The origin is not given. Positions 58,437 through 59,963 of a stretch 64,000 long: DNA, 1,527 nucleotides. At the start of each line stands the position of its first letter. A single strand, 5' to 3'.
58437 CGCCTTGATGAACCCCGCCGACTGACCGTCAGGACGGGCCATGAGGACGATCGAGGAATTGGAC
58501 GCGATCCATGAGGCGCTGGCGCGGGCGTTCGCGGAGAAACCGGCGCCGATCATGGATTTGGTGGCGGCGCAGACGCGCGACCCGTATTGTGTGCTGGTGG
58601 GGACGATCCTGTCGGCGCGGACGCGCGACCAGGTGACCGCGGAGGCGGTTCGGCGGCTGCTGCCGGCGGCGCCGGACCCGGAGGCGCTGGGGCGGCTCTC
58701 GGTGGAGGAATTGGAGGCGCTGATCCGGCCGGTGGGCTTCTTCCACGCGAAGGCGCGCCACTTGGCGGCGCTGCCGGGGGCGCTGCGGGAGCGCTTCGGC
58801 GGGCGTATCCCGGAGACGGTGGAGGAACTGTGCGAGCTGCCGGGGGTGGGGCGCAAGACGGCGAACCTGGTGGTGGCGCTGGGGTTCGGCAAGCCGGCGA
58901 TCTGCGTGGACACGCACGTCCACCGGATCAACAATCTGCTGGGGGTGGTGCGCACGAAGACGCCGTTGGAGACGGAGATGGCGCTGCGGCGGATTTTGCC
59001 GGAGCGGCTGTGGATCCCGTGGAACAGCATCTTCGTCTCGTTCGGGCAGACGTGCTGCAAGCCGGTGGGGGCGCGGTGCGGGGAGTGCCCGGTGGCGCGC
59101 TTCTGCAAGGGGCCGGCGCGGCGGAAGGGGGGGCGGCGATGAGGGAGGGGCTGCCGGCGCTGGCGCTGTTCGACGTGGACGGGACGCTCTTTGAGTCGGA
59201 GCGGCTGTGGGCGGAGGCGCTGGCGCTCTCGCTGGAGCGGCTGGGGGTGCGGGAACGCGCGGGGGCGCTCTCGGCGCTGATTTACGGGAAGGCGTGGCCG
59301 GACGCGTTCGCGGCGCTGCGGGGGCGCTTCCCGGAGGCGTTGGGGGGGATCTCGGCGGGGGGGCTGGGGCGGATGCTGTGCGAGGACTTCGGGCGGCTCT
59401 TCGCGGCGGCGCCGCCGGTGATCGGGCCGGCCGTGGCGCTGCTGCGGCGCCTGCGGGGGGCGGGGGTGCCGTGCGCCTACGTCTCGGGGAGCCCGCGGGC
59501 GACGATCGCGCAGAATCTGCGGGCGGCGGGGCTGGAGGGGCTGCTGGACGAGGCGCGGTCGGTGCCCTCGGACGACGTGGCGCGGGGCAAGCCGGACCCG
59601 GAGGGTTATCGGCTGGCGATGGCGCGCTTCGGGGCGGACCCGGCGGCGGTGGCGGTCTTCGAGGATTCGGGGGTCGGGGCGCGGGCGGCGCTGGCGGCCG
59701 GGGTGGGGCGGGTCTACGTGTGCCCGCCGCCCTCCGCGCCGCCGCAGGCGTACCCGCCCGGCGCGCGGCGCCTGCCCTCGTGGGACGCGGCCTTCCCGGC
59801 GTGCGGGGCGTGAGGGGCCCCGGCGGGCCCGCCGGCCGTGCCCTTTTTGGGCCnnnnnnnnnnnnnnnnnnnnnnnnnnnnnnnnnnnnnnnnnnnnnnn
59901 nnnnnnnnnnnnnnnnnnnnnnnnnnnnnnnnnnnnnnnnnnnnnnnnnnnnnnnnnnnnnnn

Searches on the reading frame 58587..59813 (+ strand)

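Call 67: search_protein_families(library=pfam, proteins=[window:58587-59813:+], max_evalue=0.01)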
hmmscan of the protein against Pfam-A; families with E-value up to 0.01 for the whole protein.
window:58587-59813:+ (408 aa): 3 families
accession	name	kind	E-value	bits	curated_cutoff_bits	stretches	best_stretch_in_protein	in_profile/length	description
PF00702.32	Hydrolase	-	2.4e-23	84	26.4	1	192-372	3-191/191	haloacid dehalogenase-like hydrolase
PF13419.12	HAD_2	-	2e-14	54.5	23.8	1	194-376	2-176/178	Haloacid dehalogenase-like hydrolase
PF12710.13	HAD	-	8.2e-09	36.6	27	1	193-353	1-173/189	haloacid dehalogenase-like hydrolase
